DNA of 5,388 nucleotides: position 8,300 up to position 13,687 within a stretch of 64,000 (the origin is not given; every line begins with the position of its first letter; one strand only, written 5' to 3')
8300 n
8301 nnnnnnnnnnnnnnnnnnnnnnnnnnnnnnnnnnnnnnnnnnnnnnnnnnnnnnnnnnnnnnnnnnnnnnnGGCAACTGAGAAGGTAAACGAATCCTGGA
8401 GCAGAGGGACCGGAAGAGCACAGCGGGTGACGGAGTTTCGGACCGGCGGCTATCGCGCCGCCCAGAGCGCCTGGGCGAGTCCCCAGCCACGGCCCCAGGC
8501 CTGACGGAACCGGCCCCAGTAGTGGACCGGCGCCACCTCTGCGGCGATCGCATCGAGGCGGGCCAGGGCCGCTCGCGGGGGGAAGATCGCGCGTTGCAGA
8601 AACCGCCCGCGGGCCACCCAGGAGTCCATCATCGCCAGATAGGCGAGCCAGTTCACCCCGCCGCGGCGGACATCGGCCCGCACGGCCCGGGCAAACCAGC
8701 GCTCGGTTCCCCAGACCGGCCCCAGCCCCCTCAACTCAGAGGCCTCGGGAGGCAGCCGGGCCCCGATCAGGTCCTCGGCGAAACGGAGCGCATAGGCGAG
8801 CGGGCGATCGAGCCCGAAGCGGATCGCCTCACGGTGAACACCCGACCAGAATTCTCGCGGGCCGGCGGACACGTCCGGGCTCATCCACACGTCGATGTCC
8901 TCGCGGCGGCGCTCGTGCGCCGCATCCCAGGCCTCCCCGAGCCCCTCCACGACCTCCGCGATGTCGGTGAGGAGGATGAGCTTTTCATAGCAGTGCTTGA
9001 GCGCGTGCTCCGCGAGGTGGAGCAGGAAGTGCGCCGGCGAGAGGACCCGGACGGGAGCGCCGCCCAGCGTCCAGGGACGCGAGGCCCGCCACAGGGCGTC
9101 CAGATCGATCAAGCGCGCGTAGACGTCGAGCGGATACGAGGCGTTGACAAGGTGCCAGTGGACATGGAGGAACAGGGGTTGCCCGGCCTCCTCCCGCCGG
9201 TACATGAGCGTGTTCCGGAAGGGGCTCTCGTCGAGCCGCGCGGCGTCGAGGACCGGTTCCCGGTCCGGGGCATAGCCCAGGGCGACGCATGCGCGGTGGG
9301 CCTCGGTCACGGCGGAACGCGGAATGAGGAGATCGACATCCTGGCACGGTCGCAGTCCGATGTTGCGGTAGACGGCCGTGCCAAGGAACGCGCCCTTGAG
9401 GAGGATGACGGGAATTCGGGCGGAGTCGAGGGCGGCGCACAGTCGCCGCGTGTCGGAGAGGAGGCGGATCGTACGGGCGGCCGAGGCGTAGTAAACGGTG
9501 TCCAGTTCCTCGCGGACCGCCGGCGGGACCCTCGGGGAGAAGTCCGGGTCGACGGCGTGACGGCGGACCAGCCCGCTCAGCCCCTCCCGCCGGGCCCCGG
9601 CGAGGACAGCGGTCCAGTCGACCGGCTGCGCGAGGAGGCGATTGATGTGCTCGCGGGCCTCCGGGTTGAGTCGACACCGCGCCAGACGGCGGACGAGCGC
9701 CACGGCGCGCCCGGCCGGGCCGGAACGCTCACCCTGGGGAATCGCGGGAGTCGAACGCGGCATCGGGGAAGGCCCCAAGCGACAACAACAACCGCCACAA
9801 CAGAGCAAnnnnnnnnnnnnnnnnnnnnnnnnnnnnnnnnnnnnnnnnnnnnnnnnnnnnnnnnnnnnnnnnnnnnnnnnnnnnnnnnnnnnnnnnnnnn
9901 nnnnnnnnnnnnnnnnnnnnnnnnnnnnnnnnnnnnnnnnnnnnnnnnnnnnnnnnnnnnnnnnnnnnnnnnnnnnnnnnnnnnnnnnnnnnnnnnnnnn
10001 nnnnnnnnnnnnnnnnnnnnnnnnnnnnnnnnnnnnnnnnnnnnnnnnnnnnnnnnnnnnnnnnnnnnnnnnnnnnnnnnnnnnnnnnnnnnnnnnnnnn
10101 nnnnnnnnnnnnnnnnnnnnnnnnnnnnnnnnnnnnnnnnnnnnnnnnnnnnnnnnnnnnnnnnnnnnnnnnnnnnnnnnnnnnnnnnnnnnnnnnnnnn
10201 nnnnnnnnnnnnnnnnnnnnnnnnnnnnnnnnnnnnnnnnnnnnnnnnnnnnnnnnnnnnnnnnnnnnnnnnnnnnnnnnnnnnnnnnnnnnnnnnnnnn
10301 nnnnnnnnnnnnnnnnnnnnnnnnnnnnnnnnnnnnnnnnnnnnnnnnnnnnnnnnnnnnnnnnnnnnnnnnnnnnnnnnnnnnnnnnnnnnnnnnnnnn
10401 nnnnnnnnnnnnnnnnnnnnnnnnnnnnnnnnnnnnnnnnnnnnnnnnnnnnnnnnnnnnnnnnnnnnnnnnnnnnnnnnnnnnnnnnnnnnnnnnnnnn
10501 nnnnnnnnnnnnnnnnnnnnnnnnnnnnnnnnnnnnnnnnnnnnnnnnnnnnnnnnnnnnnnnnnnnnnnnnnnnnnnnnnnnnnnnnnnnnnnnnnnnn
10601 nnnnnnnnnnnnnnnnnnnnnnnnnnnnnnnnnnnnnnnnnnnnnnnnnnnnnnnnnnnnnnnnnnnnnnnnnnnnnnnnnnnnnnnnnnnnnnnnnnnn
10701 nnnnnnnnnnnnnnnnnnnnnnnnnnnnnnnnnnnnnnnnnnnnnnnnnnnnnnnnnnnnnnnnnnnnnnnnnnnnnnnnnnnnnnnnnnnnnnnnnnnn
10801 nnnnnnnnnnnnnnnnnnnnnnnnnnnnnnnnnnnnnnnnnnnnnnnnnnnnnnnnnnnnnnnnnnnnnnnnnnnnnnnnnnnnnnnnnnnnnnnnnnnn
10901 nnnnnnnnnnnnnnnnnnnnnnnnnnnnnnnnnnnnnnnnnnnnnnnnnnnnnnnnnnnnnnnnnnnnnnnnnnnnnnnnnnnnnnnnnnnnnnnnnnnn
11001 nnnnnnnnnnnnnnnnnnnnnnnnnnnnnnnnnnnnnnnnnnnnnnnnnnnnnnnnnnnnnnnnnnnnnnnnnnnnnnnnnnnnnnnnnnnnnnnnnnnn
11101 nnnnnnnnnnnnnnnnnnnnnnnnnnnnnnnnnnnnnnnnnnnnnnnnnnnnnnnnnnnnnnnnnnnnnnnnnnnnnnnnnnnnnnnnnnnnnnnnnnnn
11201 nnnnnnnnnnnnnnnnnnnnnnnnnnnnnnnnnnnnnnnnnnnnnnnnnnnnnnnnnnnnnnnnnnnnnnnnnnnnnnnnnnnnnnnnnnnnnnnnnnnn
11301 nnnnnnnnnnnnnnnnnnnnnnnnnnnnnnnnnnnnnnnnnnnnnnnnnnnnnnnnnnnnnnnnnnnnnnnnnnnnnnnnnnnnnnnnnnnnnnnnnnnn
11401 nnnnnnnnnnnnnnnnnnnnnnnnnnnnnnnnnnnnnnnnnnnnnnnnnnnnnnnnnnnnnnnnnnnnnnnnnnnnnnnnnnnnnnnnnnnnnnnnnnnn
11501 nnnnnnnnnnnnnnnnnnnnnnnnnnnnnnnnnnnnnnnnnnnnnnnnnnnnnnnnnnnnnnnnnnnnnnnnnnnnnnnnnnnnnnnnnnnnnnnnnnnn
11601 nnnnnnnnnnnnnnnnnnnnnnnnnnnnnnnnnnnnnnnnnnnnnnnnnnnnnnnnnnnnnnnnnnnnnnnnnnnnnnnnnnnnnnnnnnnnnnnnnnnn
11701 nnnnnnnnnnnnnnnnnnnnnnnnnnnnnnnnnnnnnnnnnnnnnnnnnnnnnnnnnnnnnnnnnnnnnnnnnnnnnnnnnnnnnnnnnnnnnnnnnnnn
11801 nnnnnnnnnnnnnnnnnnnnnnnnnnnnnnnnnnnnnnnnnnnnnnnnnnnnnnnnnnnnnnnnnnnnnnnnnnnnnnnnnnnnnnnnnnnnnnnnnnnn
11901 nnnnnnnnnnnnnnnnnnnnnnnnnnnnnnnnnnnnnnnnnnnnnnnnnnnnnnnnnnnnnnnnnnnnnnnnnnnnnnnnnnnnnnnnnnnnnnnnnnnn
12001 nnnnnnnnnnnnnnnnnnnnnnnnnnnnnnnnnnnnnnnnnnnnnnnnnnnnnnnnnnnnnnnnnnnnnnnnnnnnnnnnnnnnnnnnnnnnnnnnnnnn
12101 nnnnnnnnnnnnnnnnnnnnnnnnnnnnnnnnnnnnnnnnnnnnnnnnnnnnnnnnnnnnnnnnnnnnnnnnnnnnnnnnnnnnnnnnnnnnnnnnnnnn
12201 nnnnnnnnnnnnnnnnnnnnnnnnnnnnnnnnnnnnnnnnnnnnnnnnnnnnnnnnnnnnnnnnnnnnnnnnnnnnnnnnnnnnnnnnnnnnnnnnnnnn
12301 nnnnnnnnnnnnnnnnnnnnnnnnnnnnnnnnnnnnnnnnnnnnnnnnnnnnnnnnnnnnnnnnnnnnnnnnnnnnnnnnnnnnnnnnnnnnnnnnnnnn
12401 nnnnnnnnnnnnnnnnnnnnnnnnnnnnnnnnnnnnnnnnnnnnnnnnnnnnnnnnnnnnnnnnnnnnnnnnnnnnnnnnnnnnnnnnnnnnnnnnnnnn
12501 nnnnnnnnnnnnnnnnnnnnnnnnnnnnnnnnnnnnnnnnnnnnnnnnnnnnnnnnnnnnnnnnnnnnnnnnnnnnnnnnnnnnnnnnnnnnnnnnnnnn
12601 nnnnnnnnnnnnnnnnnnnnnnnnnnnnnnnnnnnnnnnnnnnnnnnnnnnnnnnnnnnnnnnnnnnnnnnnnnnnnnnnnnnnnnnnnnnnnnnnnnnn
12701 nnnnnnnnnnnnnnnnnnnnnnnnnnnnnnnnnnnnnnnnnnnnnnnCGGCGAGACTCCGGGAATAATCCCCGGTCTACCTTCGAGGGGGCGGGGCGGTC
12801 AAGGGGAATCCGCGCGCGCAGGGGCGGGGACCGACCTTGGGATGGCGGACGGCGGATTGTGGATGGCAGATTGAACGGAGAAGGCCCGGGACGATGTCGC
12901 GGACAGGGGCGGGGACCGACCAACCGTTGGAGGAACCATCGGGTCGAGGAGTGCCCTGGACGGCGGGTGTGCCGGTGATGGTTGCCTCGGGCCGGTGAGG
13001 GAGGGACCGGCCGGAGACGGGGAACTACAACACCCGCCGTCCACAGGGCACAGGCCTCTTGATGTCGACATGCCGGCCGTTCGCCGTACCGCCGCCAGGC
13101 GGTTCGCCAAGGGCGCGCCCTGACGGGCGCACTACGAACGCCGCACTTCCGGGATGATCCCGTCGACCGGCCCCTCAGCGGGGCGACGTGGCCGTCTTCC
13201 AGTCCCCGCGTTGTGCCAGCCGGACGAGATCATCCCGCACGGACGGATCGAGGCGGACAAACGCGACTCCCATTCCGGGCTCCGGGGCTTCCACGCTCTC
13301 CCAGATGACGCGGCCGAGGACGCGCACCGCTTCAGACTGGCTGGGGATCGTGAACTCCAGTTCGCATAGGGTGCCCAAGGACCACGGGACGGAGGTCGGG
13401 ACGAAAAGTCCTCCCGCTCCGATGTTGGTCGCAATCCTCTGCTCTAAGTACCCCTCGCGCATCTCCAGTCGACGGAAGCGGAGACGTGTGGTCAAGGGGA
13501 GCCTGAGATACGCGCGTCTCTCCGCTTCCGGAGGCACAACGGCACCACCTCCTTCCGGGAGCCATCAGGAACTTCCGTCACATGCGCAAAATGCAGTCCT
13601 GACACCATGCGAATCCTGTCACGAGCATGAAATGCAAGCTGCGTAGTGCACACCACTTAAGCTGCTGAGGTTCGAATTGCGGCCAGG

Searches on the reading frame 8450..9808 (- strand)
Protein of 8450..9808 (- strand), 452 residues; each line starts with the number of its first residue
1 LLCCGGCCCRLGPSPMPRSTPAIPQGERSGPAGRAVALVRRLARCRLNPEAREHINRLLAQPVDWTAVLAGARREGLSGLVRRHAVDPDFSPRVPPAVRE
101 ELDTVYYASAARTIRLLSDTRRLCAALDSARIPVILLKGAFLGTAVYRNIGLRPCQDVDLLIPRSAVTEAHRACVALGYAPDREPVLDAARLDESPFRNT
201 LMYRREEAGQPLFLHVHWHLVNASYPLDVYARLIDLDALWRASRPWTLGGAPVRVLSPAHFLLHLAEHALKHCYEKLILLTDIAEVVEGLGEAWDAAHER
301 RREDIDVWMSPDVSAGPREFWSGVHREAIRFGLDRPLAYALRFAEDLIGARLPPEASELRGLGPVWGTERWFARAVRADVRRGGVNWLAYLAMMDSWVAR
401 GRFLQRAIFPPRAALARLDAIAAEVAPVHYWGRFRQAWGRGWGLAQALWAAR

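Call 66: search_protein_families(library=pfam, proteins=[window:8450-9808:-], max_evalue=0.01)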
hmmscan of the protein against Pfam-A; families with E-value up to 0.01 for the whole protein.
window:8450-9808:- (452 aa): 1 family
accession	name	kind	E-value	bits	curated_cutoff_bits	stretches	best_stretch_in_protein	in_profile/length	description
PF14907.12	NTP_transf_5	-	9.3e-46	156.8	31.2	1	62-298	2-225/249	Uncharacterised nucleotidyltransferase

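Call 89: search_protein_families(library=ncbifam, proteins=[window:8450-9808:-], max_evalue=0.00001)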
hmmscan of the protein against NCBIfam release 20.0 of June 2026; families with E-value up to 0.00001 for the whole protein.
window:8450-9808:- (452 aa): 0 families

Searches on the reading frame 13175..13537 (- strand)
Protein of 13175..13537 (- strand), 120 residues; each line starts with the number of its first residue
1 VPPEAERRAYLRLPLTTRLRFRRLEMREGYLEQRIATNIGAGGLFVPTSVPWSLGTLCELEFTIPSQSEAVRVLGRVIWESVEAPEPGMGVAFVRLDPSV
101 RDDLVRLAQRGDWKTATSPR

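Call 66: search_protein_families(library=pfam, proteins=[window:13175-13537:-], max_evalue=0.01)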
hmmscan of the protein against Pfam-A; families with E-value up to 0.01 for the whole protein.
window:13175-13537:- (120 aa): 1 family
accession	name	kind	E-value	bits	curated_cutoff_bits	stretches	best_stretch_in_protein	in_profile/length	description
PF07238.19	PilZ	-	8.7e-10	39.3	22.5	1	6-108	1-100/102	PilZ domain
